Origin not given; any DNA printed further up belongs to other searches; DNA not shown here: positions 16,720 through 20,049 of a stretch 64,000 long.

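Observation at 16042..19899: Giant TPR-like repeat protein ending in a nitrilase-superfamily (CN hydrolase) domain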

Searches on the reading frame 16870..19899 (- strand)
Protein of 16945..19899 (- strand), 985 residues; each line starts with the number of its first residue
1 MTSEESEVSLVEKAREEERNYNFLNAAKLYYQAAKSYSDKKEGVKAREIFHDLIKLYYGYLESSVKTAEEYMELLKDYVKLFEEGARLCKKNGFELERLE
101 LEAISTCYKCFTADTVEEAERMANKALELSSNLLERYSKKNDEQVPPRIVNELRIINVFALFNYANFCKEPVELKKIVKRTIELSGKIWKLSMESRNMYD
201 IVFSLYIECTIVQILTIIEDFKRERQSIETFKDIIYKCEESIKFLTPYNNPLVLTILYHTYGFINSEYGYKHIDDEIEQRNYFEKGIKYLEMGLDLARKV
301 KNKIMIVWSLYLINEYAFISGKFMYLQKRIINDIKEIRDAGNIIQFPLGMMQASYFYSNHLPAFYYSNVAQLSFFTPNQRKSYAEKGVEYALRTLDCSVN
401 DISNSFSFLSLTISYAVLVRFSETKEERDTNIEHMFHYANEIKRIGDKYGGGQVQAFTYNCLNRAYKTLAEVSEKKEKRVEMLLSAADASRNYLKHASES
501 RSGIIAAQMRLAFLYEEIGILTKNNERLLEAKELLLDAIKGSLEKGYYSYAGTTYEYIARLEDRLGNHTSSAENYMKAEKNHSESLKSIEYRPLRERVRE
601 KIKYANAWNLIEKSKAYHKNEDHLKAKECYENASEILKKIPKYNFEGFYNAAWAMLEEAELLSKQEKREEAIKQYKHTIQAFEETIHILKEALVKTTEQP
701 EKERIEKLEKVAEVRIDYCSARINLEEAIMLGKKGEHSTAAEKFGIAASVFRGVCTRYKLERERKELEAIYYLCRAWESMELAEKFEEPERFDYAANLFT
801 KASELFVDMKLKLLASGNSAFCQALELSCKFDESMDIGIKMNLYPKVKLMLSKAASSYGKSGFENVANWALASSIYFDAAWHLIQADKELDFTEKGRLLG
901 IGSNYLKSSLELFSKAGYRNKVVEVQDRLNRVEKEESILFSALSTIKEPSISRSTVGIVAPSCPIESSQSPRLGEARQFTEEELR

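Call 40: find_related_loci(query=A2, collection=genome_contigs, flank=10000)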
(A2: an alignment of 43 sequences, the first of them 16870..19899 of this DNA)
Query A2 (1010 aa) in genome_contigs; peptide patterns used: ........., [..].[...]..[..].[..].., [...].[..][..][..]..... (x = any residue, [..] = any of these).
281 stretches matched a pattern; 212 encode a relative of the query (tblastn E <= 1e-3); the best 80 are kept; 78 distinct loci.
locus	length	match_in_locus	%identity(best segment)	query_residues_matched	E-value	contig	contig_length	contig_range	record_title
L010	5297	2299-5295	85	1-1002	0e+0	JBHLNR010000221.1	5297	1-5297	MAG: Promethearchaeota archaeon isolate DZ2S.368 DZ2S.368@66679, whole genome shotgun sequence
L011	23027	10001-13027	85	1-1010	0e+0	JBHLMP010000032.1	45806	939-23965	MAG: Promethearchaeota archaeon isolate DZ2M.348 DZ2M.348@1967, whole genome shotgun sequence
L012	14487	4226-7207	73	12-1010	0e+0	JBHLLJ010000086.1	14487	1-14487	MAG: Candidatus Hermodarchaeota archaeon isolate DZ1M.436 DZ1M.436@16041, whole genome shotgun sequence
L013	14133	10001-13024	59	4-1010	0e+0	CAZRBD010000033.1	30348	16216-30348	MAG TPA_asm: uncultured archaeon isolate SRP179991_co3_105 genome assembly, contig: NODE_270_length_30348_cov_7.138283,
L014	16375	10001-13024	59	5-1010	0e+0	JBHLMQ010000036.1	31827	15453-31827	MAG: Promethearchaeota archaeon isolate DZ2M.350 DZ2M.350@3781, whole genome shotgun sequence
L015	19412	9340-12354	71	1-1010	0e+0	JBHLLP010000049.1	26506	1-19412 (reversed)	MAG: Candidatus Hermodarchaeota archaeon isolate DZ1M.92 DZ1M.92@6021, whole genome shotgun sequence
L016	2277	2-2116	73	307-1010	0e+0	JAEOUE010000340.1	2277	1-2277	MAG: Candidatus Hodarchaeum mangrovi isolate FT_5_011 k127_28788412, whole genome shotgun sequence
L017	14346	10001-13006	49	1-1010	0e+0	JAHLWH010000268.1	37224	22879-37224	MAG: Promethearchaeota archaeon isolate 6H3_1 k141_96793, whole genome shotgun sequence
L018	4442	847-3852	49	1-1010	0e+0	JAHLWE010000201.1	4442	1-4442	MAG: Promethearchaeota archaeon isolate 2R3_4 k141_43183, whole genome shotgun sequence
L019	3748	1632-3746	66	12-721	0e+0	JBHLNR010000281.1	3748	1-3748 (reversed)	MAG: Promethearchaeota archaeon isolate DZ2S.368 DZ2S.368@120602, whole genome shotgun sequence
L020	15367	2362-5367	48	1-1010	0e+0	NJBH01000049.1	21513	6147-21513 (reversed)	MAG: Promethearchaeota archaeon Loki_b32 1820, whole genome shotgun sequence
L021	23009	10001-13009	47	1-1010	0e+0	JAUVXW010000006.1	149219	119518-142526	MAG: Promethearchaeota archaeon isolate CSMAG_1226 CSMAG_1226_k141_1895777_length_149219_cov_21.9969, whole genome shotg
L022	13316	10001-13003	47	3-1010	0e+0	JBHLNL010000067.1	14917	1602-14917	MAG: Promethearchaeota archaeon isolate DZ2S.275 DZ2S.275@12973, whole genome shotgun sequence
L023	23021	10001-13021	47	1-1010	0e+0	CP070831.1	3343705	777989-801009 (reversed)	MAG: Promethearchaeota archaeon isolate bin108 chromosome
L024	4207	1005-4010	47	1-1010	0e+0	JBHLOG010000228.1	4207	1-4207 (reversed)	MAG: Promethearchaeota archaeon isolate DZ3M.289 DZ3M.289@98145, whole genome shotgun sequence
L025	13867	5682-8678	47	5-1010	0e+0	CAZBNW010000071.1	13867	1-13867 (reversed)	MAG TPA_asm: uncultured archaeon isolate SRP239594_co1_47 genome assembly, contig: NODE_2099_length_13867_cov_126.432595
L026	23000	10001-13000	46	4-1010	0e+0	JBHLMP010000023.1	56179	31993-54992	MAG: Promethearchaeota archaeon isolate DZ2M.348 DZ2M.348@1343, whole genome shotgun sequence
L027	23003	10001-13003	46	1-1010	0e+0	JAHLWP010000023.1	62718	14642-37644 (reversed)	MAG: Promethearchaeota archaeon isolate 9R3_44 NODE_32_length_62718_cov_224.153200, whole genome shotgun sequence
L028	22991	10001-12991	46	5-1010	0e+0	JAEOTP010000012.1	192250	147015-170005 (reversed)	MAG: Promethearchaeota archaeon isolate YT2_053 k127_2221664, whole genome shotgun sequence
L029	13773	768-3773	46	1-1010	0e+0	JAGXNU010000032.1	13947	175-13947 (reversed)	MAG: Promethearchaeota archaeon isolate bin22 NODE_32_length_13947_cov_102.582480, whole genome shotgun sequence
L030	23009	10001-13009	47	1-1010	0e+0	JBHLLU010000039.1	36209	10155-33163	MAG: Promethearchaeota archaeon isolate DZ1S.191 DZ1S.191@2008, whole genome shotgun sequence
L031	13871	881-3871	47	6-1010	0e+0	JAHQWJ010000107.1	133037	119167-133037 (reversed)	MAG: Promethearchaeia archaeon isolate ABR04 NODE_41_length_133037_cov_25, whole genome shotgun sequence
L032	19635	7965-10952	47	5-1010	0e+0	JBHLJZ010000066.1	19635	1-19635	MAG: Candidatus Hodarchaeota archaeon isolate DZ1B.201 DZ1B.201@7746, whole genome shotgun sequence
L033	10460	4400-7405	46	1-1010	0e+0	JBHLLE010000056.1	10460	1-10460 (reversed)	MAG: Candidatus Hermodarchaeota archaeon isolate DZ1M.378 DZ1M.378@27029, whole genome shotgun sequence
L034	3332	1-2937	47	24-1010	0e+0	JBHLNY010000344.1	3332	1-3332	MAG: Promethearchaeota archaeon isolate DZ2S.398 DZ2S.398@148633, whole genome shotgun sequence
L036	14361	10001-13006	46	1-1010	0e+0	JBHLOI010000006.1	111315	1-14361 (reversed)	MAG: Promethearchaeota archaeon isolate DZ3M.320 DZ3M.320@319, whole genome shotgun sequence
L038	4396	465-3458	45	5-1010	0e+0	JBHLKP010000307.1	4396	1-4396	MAG: Candidatus Hodarchaeota archaeon isolate DZ1M.117 DZ1M.117@114026, whole genome shotgun sequence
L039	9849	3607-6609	45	5-1010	0e+0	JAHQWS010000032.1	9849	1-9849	MAG: Promethearchaeia archaeon isolate ABR15 NODE_1305_length_9849_cov_3, whole genome shotgun sequence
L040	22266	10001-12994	46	5-1010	0e+0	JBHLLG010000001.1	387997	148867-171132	MAG: Candidatus Hermodarchaeota archaeon isolate DZ1M.411 DZ1M.411@15, whole genome shotgun sequence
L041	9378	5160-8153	45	5-1010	0e+0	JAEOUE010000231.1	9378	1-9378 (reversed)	MAG: Candidatus Hodarchaeum mangrovi isolate FT_5_011 k127_36926944, whole genome shotgun sequence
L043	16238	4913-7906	45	5-1010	0e+0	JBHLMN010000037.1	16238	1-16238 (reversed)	MAG: Promethearchaeota archaeon isolate DZ2M.341 DZ2M.341@11068, whole genome shotgun sequence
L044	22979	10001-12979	45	10-1010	0e+0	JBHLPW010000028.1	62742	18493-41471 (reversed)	MAG: Promethearchaeota archaeon isolate H3B.172 H3B.172@781, whole genome shotgun sequence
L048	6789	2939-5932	45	5-1010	0e+0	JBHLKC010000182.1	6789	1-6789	MAG: Candidatus Hodarchaeota archaeon isolate DZ1B.236 DZ1B.236@46416, whole genome shotgun sequence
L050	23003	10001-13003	45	1-1010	0e+0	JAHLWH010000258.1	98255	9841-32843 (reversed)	MAG: Promethearchaeota archaeon isolate 6H3_1 k141_94089, whole genome shotgun sequence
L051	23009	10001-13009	44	1-1010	0e+0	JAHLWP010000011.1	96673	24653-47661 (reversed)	MAG: Promethearchaeota archaeon isolate 9R3_44 NODE_13_length_96673_cov_240.363949, whole genome shotgun sequence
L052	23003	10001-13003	44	1-1010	0e+0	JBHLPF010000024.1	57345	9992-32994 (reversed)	MAG: Promethearchaeota archaeon isolate DZ3S.43 DZ3S.43@1104, whole genome shotgun sequence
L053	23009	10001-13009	46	1-1010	0e+0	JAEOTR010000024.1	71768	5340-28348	MAG: Promethearchaeota archaeon isolate YT5_013 k127_11305819, whole genome shotgun sequence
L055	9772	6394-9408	63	1-1010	0e+0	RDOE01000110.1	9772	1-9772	MAG: Promethearchaeota archaeon isolate SZ_4_bin8.338 NODE_115_length_9772_cov_2.332955, whole genome shotgun sequence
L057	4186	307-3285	45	10-1010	0e+0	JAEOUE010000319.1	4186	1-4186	MAG: Candidatus Hodarchaeum mangrovi isolate FT_5_011 k127_7650023, whole genome shotgun sequence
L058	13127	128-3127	46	1-1010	0e+0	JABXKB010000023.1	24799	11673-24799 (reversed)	MAG: Promethearchaeota archaeon isolate Hel_238_bin13 contig-145_3483, whole genome shotgun sequence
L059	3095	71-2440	52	218-1010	0e+0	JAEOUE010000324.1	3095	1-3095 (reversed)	MAG: Candidatus Hodarchaeum mangrovi isolate FT_5_011 k127_9477483, whole genome shotgun sequence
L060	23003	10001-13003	42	1-1010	0e+0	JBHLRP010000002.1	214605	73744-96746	MAG: Candidatus Thorarchaeota archaeon isolate TM1S.110 TM1S.110@19, whole genome shotgun sequence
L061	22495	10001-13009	43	1-1010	0e+0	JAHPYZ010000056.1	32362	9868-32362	MAG: Promethearchaeota archaeon isolate LW30_13 NODE_278_length_32362_cov_6.527904, whole genome shotgun sequence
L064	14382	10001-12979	43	9-1010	0e+0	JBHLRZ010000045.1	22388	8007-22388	MAG: Candidatus Thorarchaeota archaeon isolate TM2M.152 TM2M.152@3976, whole genome shotgun sequence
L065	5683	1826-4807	44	10-1010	0e+0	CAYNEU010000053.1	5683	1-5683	MAG TPA_asm: uncultured archaeon isolate SRP185410_co1_442 genome assembly, contig: k141_314947, whole genome shotgun se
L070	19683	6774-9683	44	6-1010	0e+0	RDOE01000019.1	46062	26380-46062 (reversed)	MAG: Promethearchaeota archaeon isolate SZ_4_bin8.338 NODE_19_length_46062_cov_2.860889, whole genome shotgun sequence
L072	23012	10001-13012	43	5-1010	0e+0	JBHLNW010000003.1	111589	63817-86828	MAG: Promethearchaeota archaeon isolate DZ2S.393 DZ2S.393@347, whole genome shotgun sequence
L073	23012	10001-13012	44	5-1010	0e+0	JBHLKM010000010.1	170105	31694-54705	MAG: Candidatus Hodarchaeota archaeon isolate DZ1B.338 DZ1B.338@118, whole genome shotgun sequence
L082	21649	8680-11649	42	19-1010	0e+0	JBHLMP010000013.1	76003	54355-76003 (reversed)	MAG: Promethearchaeota archaeon isolate DZ2M.348 DZ2M.348@751, whole genome shotgun sequence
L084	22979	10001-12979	43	7-1010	0e+0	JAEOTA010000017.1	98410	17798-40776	MAG: Promethearchaeota archaeon isolate YT1_007 k127_11420987, whole genome shotgun sequence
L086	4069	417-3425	41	6-1010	0e+0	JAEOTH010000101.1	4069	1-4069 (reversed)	MAG: Promethearchaeota archaeon isolate YT1_053 k127_18436035, whole genome shotgun sequence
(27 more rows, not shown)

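Call 49: predict_structure(alignment_id=A2)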
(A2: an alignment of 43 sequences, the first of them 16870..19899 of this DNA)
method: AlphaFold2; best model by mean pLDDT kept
length: 1010 residues; sequences in the alignment: 43
mean_pLDDT: 85.6   pTM: 0.77
mean pLDDT of the five models: 85.6, 81.8, 80.8, 80.0, 77.9
residues with pLDDT >= 90: 503; 70-90: 401; 50-70: 47; < 50: 59
segments of 3 or more residues with pLDDT < 50: 1-3, 141-144, 948-979, 992-1010
pLDDT, mean of each block of 10 residues (from residue 1): 64 87 82 82 76 67 76 84 82 79 87 88 89 73 54 80 84 89 88 85 90 88 82 96 93 93 96 92 97 94 91 95 92 94 83 89 96 88 97 88 93 97 93 98 94 93 97 92 98 88 92 95 92 95 93 96 91 98 92 90 97 93 95 97 93 96 90 97 96 82 88 93 93 86 93 79 81 93 87 94 87 90 91 86 91 89 84 90 87 85 90 83 87 78 52 30 27 44 57 40 42
secondary structure, 60 per line:
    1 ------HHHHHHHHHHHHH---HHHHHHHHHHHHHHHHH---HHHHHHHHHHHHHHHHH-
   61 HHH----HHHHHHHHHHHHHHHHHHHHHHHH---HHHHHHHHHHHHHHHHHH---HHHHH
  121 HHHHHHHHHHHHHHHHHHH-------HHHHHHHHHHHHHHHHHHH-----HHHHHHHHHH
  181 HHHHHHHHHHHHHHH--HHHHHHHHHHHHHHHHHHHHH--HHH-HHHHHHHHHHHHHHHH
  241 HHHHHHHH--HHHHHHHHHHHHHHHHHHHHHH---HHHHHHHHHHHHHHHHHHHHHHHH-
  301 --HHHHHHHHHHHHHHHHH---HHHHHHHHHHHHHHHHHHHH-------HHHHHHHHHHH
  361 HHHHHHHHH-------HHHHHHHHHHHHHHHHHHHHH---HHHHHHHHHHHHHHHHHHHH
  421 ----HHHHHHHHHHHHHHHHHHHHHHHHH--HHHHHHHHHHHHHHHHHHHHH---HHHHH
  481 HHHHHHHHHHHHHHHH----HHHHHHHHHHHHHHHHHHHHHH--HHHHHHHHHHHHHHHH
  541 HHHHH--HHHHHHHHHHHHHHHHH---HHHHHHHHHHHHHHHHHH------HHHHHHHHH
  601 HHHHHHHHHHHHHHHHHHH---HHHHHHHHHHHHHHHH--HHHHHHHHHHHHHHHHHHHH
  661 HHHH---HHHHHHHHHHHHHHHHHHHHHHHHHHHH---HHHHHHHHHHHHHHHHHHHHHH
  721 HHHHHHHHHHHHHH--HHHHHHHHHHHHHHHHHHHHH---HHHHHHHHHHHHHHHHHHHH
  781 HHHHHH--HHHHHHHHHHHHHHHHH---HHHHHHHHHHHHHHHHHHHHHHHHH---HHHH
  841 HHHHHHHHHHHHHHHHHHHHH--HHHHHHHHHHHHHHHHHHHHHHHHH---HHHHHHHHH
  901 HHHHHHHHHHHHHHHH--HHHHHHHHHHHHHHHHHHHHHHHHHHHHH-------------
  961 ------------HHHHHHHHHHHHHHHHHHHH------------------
elements in order (helices of 4 or more, strands of 3 or more residues): H7-19 H23-39 H43-59 H68-91 H95-112 H116-139 H147-165 H171-195 H198-218 H225-248 H251-272 H276-299 H303-319 H323-342 H350-369 H377-397 H401-420 H425-449 H452-472 H476-496 H501-522 H525-545 H548-564 H568-585 H592-619 H623-638 H641-664 H668-695 H699-734 H737-757 H761-786 H789-805 H809-833 H837-861 H864-888 H892-916 H919-947 H973-992
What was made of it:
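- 18700..19899 (-): Residues 1-400: fast-evolving N-terminal third of the TPR-like solenoid, the proposed specificity/recognition region. Residues 5-77 are weakly MIT-like. The model is helical (call 49).
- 16948..17058 (-): Residues 948-984: conserved, predicted-disordered linker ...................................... It sits at the junction where the C-terminal modules are exchanged. pLDDT is below 50 for residues 948-979 (call 49).
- On Tetratricopeptide repeat (TPR) proteins: There are 37 helices and no strands in residues 7-947 (call 49).
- Checked: An AlphaFold2 model of residues 1-1010 (pLDDT 85.6, pTM 0.77) is entirely alpha-helical, with 37 helices up to residue 947 (call 49).
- The linker did not dock confidently on the solenoid in the model (call 49).
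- Tried and rejected: The model is all-helical (call 49).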

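Call 53: fold_search(model_id=the predicted structure, library=pdb)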
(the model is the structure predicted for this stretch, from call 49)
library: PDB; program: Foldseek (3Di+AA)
matches with E <= 10: 1235; with E <= 0.001: 168
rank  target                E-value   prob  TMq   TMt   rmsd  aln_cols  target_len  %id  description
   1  6af0_A                2.6e-11  1.00  0.27  0.29  16.1       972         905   13  Structure of Ctr9, Paf1 and Cdc73 ternary complex from Myceliophthora thermophila (released 2018-09-19)
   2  8fgw_D                6.2e-11  1.00  0.19  0.17  27.1      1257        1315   12  Human IFT-A complex structures provide molecular insights into ciliary transport (released 2023-02-22)
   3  9hvq_Q                1.2e-10  1.00  0.27  0.29  21.9      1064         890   12  Structure of the transcribing Pol II-DSIF-PAF-SPT6-RECQL5 complex (released 2025-07-16)
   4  7dkh_I                2.3e-10  1.00  0.28  0.31  16.2      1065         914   13  Crystal structure of the Ctr9/Paf1/Cdc73/Rtf1 quaternary complex (released 2021-11-24)
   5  7xn7_q                3.0e-10  1.00  0.25  0.27  24.9      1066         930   13  RNA polymerase II elongation complex containing Spt4/5, Elf1, Spt6, Spn1 and Paf1C (released 2022-09-07)
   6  9rtt_Q                4.1e-10  1.00  0.25  0.28  21.2      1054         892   13  Activated Elongation Complex with IWS1 and ELOF1 (released 2025-09-03)
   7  8bbg_D                5.3e-10  1.00  0.22  0.19  18.9      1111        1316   11  Structure of the IFT-A complex; anterograde IFT-A train model (released 2022-12-21)
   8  7dkh_A                1.0e-09  1.00  0.28  0.31  17.7      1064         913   12  Crystal structure of the Ctr9/Paf1/Cdc73/Rtf1 quaternary complex (released 2021-11-24)
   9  7qdr_B                1.1e-08  1.00  0.23  0.20  26.9      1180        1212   10  Apo human SKI complex in the closed state (released 2022-02-02)
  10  8q9t_E                1.5e-08  1.00  0.19  0.19  29.6      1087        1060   11  CryoEM structure of a S. Cerevisiae Ski238 complex bound to RNA (released 2023-11-29)
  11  4buj_B                1.8e-08  1.00  0.19  0.15  32.1      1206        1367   11  Crystal structure of the S. cerevisiae Ski2-3-8 complex (released 2013-08-28)
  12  7qdz_B                2.3e-08  1.00  0.25  0.22  25.6      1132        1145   10  80S-bound human SKI complex in the closed state (released 2022-02-09)
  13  4buj_F                3.6e-08  1.00  0.20  0.16  31.0      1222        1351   11  Crystal structure of the S. cerevisiae Ski2-3-8 complex (released 2013-08-28)
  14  9g8r_B                3.8e-08  1.00  0.23  0.21  27.6      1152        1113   10  human SKI7-SKI238 complex in the open state (released 2024-10-16)
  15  7qds_B                4.6e-08  1.00  0.23  0.23  27.6      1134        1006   11  Apo human SKI complex in the open state (released 2022-02-02)
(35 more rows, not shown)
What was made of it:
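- On Tetratricopeptide repeat (TPR) proteins: The Foldseek hits are TPR scaffolds (call 53).
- Closest known: Giant eukaryotic TPR scaffolds. Same: The size and all-helical hairpin solenoid are similar (call 53).
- TPR solenoids of this size in the PDB are protein-binding scaffolds: Ctr9, Ski3, IFT-A subunits, APC/C and OGT TPRs (call 53).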

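Call 80: search_protein_families(library=pfam, alignment_id=A4, max_evalue=0.01)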
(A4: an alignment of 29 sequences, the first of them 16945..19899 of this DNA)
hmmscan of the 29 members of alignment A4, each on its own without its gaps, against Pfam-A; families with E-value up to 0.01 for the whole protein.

A. member 1, window:16945-19899:- (985 aa): 1 family
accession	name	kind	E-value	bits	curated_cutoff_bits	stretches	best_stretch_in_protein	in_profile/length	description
PF13424.12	TPR_12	-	5.6e-06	26.9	30.1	1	613-684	9-77/77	Tetratricopeptide repeat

B. families by the number of members that match (of 29 scanned): 18 families
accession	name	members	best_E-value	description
PF13424.12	TPR_12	17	4.5e-08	Tetratricopeptide repeat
PF00149.33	Metallophos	5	5.2e-12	Calcineurin-like phosphoesterase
PF00795.27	CN_hydrolase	5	1.8e-10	Carbon-nitrogen hydrolase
PF13676.11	TIR_2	3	3.2e-17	TIR domain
PF06745.19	ATPase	3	1.1e-15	KaiC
PF24336.1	DUF7504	3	6.7e-08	Family of unknown function (DUF7504)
PF14938.12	SNAP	2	1.3e-06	Soluble NSF attachment protein, SNAP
PF04212.24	MIT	2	2.1e-06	MIT (microtubule interacting and transport) domain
PF07719.23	TPR_2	2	5.8e-06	Tetratricopeptide repeat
PF13432.12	TPR_16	2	0.00045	Tetratricopeptide repeat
PF13181.12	TPR_8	2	0.0014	Tetratricopeptide repeat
PF00515.34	TPR_1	2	0.0016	Tetratricopeptide repeat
PF04510.18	DUF577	2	0.0056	Family of unknown function (DUF577)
PF22238.1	RIP_P131-like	1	0.00037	RIP/P131 family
PF13584.12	BatD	1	0.00084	BatD DUF11 like domain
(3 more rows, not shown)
